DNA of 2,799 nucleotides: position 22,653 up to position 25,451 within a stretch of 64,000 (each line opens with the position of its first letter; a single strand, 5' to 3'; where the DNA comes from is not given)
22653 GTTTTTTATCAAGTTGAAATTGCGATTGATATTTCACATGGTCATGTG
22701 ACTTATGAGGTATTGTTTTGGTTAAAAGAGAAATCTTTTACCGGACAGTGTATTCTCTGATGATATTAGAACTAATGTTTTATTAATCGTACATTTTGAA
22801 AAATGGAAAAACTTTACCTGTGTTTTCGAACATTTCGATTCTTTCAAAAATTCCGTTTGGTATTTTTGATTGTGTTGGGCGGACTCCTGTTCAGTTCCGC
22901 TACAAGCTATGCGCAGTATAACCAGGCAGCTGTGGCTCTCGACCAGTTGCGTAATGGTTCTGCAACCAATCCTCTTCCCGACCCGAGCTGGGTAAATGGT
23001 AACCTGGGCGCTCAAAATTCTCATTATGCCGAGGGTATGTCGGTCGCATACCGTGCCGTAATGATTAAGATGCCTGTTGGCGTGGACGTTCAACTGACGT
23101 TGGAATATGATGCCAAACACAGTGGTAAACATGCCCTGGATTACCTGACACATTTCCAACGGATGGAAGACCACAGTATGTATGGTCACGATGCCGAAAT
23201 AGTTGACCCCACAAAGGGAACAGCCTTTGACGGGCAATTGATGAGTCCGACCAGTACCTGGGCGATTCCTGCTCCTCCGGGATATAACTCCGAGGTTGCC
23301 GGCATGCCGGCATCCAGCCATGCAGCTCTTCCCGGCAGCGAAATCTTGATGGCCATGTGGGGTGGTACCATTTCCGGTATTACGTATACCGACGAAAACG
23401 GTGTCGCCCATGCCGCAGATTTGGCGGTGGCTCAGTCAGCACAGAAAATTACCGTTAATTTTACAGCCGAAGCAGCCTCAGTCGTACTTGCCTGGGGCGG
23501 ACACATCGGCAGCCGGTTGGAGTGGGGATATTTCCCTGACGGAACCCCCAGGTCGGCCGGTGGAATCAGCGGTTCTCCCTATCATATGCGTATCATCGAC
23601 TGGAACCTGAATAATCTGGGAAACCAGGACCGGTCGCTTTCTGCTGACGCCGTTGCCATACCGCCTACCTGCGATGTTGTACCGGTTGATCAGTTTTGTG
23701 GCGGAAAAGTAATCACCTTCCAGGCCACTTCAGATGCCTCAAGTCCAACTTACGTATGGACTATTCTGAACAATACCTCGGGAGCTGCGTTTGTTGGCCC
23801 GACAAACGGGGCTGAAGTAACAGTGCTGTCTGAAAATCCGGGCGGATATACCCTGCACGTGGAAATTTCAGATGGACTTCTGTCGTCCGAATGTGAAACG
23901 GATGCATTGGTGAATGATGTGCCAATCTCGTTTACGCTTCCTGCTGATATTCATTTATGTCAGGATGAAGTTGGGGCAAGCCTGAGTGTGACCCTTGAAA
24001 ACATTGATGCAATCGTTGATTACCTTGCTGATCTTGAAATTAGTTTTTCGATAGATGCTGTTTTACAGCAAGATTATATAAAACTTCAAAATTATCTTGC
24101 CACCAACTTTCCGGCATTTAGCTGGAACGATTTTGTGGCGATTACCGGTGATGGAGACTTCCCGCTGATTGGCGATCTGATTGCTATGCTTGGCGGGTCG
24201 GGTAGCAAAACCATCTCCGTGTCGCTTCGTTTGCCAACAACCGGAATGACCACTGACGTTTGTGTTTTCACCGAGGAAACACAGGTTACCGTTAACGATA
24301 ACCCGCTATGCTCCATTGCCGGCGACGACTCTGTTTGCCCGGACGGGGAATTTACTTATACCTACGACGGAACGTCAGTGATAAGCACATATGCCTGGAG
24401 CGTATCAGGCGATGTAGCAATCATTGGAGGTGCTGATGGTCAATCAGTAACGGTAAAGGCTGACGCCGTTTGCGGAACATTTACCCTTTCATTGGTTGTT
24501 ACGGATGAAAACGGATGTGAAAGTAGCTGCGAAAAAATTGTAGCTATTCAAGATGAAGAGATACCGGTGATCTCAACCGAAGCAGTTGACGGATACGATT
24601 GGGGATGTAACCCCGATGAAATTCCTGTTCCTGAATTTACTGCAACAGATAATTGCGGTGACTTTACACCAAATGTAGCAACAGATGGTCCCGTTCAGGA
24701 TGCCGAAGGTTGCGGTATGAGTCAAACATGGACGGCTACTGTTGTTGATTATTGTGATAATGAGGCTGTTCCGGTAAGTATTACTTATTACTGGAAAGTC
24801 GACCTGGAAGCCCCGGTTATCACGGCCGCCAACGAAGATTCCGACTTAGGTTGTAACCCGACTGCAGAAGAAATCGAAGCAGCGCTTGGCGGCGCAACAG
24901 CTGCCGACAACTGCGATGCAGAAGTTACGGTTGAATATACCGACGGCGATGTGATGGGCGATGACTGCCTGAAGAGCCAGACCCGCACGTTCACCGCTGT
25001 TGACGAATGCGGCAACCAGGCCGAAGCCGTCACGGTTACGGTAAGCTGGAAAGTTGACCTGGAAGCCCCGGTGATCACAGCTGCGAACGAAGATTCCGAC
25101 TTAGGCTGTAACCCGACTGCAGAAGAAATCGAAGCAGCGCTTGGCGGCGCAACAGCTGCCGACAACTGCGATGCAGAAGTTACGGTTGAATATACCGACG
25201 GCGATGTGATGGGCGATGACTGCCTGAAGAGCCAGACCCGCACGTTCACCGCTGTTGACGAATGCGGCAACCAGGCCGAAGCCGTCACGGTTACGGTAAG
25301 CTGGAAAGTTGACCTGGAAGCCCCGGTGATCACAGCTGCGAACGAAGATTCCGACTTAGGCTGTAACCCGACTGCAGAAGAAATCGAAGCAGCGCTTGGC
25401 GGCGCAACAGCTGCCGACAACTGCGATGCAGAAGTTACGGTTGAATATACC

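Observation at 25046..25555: Perfect 510-bp tandem duplication and a mosaic pattern of mostly synonymous variants within the repeat array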

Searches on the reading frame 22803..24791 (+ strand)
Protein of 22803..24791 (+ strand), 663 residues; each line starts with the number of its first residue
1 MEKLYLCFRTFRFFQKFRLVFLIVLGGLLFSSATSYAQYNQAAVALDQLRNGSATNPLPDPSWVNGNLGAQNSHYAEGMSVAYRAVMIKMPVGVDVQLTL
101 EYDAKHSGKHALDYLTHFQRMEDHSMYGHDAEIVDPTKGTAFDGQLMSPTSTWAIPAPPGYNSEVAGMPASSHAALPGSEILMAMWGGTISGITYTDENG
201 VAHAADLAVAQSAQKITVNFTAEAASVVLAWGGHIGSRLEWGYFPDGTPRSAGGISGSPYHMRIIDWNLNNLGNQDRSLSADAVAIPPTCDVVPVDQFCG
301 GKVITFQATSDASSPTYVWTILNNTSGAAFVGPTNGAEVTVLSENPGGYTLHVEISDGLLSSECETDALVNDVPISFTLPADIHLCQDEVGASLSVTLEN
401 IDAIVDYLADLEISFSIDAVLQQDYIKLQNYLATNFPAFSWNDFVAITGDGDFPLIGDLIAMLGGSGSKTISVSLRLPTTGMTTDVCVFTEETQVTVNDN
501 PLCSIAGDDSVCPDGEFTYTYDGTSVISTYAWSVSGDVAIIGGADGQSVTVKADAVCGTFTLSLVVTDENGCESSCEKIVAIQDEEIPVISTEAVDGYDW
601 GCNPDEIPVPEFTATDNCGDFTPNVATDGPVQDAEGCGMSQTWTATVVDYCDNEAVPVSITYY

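Call 13: find_related_loci(query=window:22803-24791:+, collection=genome_contigs, flank=10000)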
Query window:22803-24791:+ (663 aa) in genome_contigs; peptide patterns used: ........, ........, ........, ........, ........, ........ (x = any residue, [..] = any of these).
29 stretches matched a pattern; 4 encode a relative of the query (tblastn E <= 1e-3); 4 distinct loci.
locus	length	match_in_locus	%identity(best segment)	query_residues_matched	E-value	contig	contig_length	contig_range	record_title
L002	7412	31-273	55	583-662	2e-18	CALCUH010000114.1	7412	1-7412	MAG TPA_asm: uncultured Bacteroidales bacterium isolate SRR6425797_bin.114_CONCOCT_v1.1_MAG genome assembly, contig: ERZ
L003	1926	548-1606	46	512-662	9e-16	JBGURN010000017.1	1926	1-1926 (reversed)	MAG: Bacteroidaceae bacterium isolate ruminal_MAG_115 ruminal_MAG_115_contig_0017, whole genome shotgun sequence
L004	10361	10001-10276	44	574-662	4e-14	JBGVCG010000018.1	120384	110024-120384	MAG: Paludibacteraceae bacterium isolate ruminal_MAG_39 ruminal_MAG_39_contig_0018, whole genome shotgun sequence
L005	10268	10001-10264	43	574-658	2e-12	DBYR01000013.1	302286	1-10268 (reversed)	MAG TPA_asm: Bacteroidales bacterium UBA1181 UBA1181_contig_886, whole genome shotgun sequence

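Call 15: find_homologous_proteins(query=window:22803-24791:+, max_evalue=0.00001)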
Query window:22803-24791:+ (663 aa): 734 proteins with E <= 0.00001 among 8000 candidates; the best 120 are listed.
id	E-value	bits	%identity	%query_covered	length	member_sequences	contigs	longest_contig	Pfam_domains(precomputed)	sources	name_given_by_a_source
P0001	6.4e-99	350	51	57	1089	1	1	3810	PF13860.13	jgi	-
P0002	2.6e-97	345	49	58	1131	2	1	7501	PF22352.3,PF13573.13,PF18962.8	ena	-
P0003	3.0e-97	345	49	51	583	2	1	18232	PF19408.6,PF22352.3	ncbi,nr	ncbi:MAG: hypothetical protein L0323_17330, partial [Planctomycetes bacterium]|nr:hypothetical prote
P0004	1.7e-95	339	51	51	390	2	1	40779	-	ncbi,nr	ncbi:hypothetical protein KO566_13735, partial [Flavobacteriaceae bacterium XHP0103]|nr:hypothetical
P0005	2.9e-95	338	44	50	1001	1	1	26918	PF23237.2,PF19408.6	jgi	jgi:hypothetical protein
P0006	2.4e-91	325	49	48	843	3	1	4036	-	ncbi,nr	ncbi:MAG: hypothetical protein OEQ53_13805, partial [Saprospiraceae bacterium]|nr:hypothetical prote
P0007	2.5e-91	325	46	56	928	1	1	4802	PF18962.8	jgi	jgi:hypothetical protein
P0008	1.6e-90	323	47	48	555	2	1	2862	PF23237.2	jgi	jgi:hypothetical protein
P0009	5.8e-89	318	45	60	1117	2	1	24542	PF19408.6,PF26689.1,PF13927.13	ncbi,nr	ncbi:MAG: T9SS type A sorting domain-containing protein [Bacteroidales bacterium]|nr:T9SS type A sor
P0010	1.5e-88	316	45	48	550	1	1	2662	-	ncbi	-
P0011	6.1e-87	311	45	54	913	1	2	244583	PF18962.8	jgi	jgi:hypothetical protein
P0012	3.3e-86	308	47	53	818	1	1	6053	PF22352.3,PF18962.8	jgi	jgi:hypothetical protein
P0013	4.8e-86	308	47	54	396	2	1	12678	-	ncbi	ncbi:hypothetical protein, partial [Christiangramia crocea]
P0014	2.1e-85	306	45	48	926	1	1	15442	PF13573.13,PF18962.8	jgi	jgi:hypothetical protein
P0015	5.5e-85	304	46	47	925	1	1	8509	PF18962.8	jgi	jgi:hypothetical protein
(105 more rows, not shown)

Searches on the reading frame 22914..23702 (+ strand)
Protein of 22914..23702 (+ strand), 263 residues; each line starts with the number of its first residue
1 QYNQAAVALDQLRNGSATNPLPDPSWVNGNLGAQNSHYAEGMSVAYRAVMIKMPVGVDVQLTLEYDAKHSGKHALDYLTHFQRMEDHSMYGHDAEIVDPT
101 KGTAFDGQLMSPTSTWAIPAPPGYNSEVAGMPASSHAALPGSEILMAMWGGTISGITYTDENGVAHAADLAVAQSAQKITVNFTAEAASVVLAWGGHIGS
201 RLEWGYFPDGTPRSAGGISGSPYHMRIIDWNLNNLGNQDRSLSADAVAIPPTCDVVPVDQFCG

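Call 56: search_protein_families(library=pfam, proteins=[window:22914-23702:+], max_evalue=1)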
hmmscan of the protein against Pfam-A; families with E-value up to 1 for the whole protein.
window:22914-23702:+ (263 aa): 0 families

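Call 59: predict_structure(alignment_id=A2)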
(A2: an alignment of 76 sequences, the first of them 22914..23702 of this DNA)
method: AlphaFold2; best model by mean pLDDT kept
length: 263 residues; sequences in the alignment: 76
mean_pLDDT: 92.3   pTM: 0.90
mean pLDDT of the five models: 92.3, 92.2, 91.9, 91.2, 90.3
residues with pLDDT >= 90: 221; 70-90: 28; 50-70: 5; < 50: 9
segments of 3 or more residues with pLDDT < 50: 258-263
pLDDT, mean of each block of 10 residues (from residue 1): 85 94 94 95 97 97 97 97 84 92 96 98 94 97 98 97 94 97 98 98 94 89 96 90 90 54 45
secondary structure, 60 per line:
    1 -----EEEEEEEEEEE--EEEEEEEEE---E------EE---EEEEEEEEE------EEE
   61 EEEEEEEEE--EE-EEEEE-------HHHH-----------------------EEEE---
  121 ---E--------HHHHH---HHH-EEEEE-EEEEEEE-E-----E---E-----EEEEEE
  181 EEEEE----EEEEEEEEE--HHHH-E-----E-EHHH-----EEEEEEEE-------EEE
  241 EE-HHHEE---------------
elements in order: E6-16 E19-27 E43-51 E58-69 E75-79 H87-90 E114-117 H133-137 E145-149 E151-157 E175-185 E190-198 H201-204 E223-230 E238-242

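Call 62: fold_search(model_id=the predicted structure, library=pdb)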
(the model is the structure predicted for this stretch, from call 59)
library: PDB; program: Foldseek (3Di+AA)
matches with E <= 10: 1332; with E <= 0.001: 0
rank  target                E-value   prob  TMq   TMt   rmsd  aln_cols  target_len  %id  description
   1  1jv2_A                1.1e-02  0.41  0.25  0.10  13.1       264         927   12  CRYSTAL STRUCTURE OF THE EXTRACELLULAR SEGMENT OF INTEGRIN ALPHAVBETA3 (released 2001-10-17)
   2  8zdg_A                1.7e-02  0.66  0.29  0.11  11.2       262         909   13  Cryo-EM structure of the integrin avb3 with CWHM-12, conformation 1 (released 2025-10-22)
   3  4mmx_A                1.8e-02  0.63  0.30  0.11  11.5       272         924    9  Integrin AlphaVBeta3 ectodomain bound to the tenth domain of Fibronectin (released 2014-03-26)
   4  5n2k_D                1.8e-02  0.09  0.14  0.16  22.4       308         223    9  Structure of unbound Briakinumab FAb (released 2018-01-03)
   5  7uln_A                1.9e-02  0.33  0.21  0.23  14.1       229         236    8  Turnip yellows virus N-terminal readthrough domain (released 2022-11-02)
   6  8ywp_H                2.6e-02  0.07  0.13  0.15  21.9       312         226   10  Crystal structure of the Fab fragment of anti-IL-6 antibody I9H (released 2024-11-06)
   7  8vkx_H                3.2e-02  0.06  0.13  0.14  21.9       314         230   11  VX22 bound to GII.4 P domain (released 2025-02-19)
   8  8wo4_B                3.4e-02  0.06  0.13  0.15  23.2       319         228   12  ZIKV rsNS1 in complex with Fab EB9 and anti-fab nanobody (released 2024-05-08)
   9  4g1m_A                4.3e-02  0.33  0.28  0.11  12.4       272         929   12  Re-refinement of alpha V beta 3 structure (released 2012-12-12)
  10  9ub7_E                5.4e-02  0.44  0.27  0.15  12.5       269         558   10  Structure of glycosylphosphatidylinositol transamidase,state 1 (released 2026-04-08)
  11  8fat_A                5.7e-02  0.05  0.12  0.14  20.9       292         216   10  Crystal structure of Ky224 Fab in complex with circumsporozoite protein NPDP peptide (released 2023-11-01)
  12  2arj_B                6.0e-02  0.05  0.13  0.16  20.3       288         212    9  CD8alpha-alpha in complex with YTS 105.18 Fab (released 2006-05-30)
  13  2v7h_H                7.5e-02  0.05  0.13  0.15  21.7       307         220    8  Crystal structure of an immunogen specific anti-mannopyranoside monoclonal antibody Fab fragment (released 2008-08-19)
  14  3ghp_A                8.4e-02  0.18  0.22  0.28  15.3       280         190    8  Structure of the second type II cohesin module from the adaptor ScaA scaffoldin of Acetivibrio cellulolyticus (includi (released 2009-06-23)
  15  7kf0_A                8.4e-02  0.04  0.13  0.15  20.3       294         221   10  Crystal structure of bH1 Fab variant (CDR H3 loop design 13_0346) in complex with VEGF (released 2021-11-10)
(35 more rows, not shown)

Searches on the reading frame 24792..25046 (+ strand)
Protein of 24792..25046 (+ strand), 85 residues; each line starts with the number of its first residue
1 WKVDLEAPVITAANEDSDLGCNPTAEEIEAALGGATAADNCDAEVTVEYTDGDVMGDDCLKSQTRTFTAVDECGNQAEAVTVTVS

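Call 17: find_homologous_proteins(query=window:24792-25046:+, max_evalue=0.00001)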
Query seq(85 aa) (85 aa): 1 proteins with E <= 0.00001 among 4 candidates.
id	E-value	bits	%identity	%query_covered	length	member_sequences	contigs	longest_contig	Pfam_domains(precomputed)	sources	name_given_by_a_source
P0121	3.2e-9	55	75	36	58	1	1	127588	-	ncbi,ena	-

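Call 18: find_encoding_contigs(protein=P0121, flank=10000, max_places=4)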
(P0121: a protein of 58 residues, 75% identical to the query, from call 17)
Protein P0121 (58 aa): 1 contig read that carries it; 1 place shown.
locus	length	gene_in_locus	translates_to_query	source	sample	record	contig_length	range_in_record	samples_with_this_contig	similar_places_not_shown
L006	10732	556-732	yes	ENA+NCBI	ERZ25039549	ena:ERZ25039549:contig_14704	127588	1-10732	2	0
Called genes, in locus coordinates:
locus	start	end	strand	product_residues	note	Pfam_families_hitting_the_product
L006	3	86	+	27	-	?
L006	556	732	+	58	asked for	-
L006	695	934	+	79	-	-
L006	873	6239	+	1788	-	PF23237:HYR_4C (faint), PF13750:Big_3_3 (faint), PF18962:Por_Secre_tail (weak)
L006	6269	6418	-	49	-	-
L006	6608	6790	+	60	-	-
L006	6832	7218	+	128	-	-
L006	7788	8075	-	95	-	-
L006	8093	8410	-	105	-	PF13568:OMP_b-brl_2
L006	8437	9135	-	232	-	PF13441:Gly-zipper_YMGG, PF13488:Gly-zipper_Omp, PF00691:OmpA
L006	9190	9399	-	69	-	-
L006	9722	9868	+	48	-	-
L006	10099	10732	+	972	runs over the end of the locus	PF01339:CheB_methylest, PF03705:CheR_N, PF01739:CheR, PF08448:PAS_4 (faint), PF13426:PAS_9 (faint), PF13596:PAS_10, PF00989:PAS (weak)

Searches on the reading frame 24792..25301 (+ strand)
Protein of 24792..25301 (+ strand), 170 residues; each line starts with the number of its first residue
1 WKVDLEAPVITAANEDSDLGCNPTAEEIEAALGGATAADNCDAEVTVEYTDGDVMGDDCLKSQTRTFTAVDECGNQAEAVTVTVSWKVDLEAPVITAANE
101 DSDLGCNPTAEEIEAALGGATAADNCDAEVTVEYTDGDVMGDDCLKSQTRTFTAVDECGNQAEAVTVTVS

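Call 69: predict_structure(alignment_id=A3)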
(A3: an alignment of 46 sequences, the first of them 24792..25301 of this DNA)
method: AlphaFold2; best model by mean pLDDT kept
length: 170 residues; sequences in the alignment: 46
mean_pLDDT: 96.4   pTM: 0.81
mean pLDDT of the five models: 96.4, 96.3, 96.0, 96.0, 95.2
residues with pLDDT >= 90: 162; 70-90: 8; 50-70: 0; < 50: 0
segments of 3 or more residues with pLDDT < 50: none
pLDDT, mean of each block of 10 residues (from residue 1): 93 98 98 98 96 95 98 97 98 98 94 97 96 96 92 98 97
secondary structure, 60 per line:
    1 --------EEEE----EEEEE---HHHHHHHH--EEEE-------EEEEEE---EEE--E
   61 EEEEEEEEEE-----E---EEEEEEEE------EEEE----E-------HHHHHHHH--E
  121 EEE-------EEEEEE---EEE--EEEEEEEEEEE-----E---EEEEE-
elements in order: E9-12 E17-21 H25-32 E35-38 E46-51 E55-57 E60-70 E80-87 E94-97 H110-117 E120-123 E131-136 E140-142 E145-155 E165-169

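Call 71: fold_search(model_id=the predicted structure, library=pdb)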
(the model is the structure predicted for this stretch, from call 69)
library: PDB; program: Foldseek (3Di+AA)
matches with E <= 10: 1222; with E <= 0.001: 7
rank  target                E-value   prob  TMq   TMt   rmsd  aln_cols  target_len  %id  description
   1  4l3a_A                2.3e-06  1.00  0.39  0.19   7.0       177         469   18  Crystal structure of Internalin K (InlK) from Listeria monocytogenes (released 2013-08-28)
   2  4m02                  1.4e-04  1.00  0.34  0.35  11.9       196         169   14  Middle fragment(residues 494-663) of the binding region of SraP (released 2014-06-18)
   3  3ubh                  5.1e-04  1.00  0.42  0.22   8.1       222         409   12  Crystal structure of Drosophila N-cadherin EC1-4 (released 2011-12-21)
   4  2yn5_A                6.7e-04  1.00  0.45  0.30  11.7       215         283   20  Structural insight into the giant calcium-binding adhesin SiiE: implications for the adhesion of Salmonella enterica t (released 2013-04-03)
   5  2yn5_B                7.1e-04  1.00  0.41  0.27  10.4       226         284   17  Structural insight into the giant calcium-binding adhesin SiiE: implications for the adhesion of Salmonella enterica t (released 2013-04-03)
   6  5erp_B                9.9e-04  1.00  0.42  0.20   8.5       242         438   13  Crystal structure of human Desmocollin-2 ectodomain fragment EC2-5 (released 2016-06-15)
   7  6tqd_F                9.9e-04  0.99  0.36  0.31  13.4       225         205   10  D00-D0 domain of Intimin (released 2021-01-13)
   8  2yn3_C                1.3e-03  1.00  0.43  0.29  11.5       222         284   19  Structural insight into the giant calcium-binding adhesin SiiE: implications for the adhesion of Salmonella enterica t (released 2013-04-03)
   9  3pdd                  1.3e-03  1.00  0.33  0.30  11.4       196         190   14  Structures of Clostridium thermocellum CbhA fibronectin(III)-like modules (released 2011-11-23)
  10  3q2w_A                1.4e-03  0.99  0.36  0.16   9.6       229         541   13  Crystal structure of mouse N-cadherin ectodomain (released 2011-02-23)
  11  6tqd_A                1.8e-03  0.99  0.36  0.31  11.8       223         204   10  D00-D0 domain of Intimin (released 2021-01-13)
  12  6tqd_B                2.0e-03  0.99  0.38  0.33  11.6       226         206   10  D00-D0 domain of Intimin (released 2021-01-13)
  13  4hmc                  2.1e-03  0.98  0.32  0.14   9.1       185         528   12  Crystal structure of cold-adapted chitinase from Moritella marina (released 2013-05-01)
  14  7dm0_A                3.3e-03  0.99  0.27  0.28   8.7       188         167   15  Biofilm associated protein - C region (released 2021-12-15)
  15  6n2e_B                3.5e-03  0.99  0.40  0.24   7.4       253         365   10  Crystal Structure of Human Protocadherin-15 EC1-3 G16D N369D Q370N and Mouse Cadherin-23 EC1-2 T15E (released 2019-11-13)
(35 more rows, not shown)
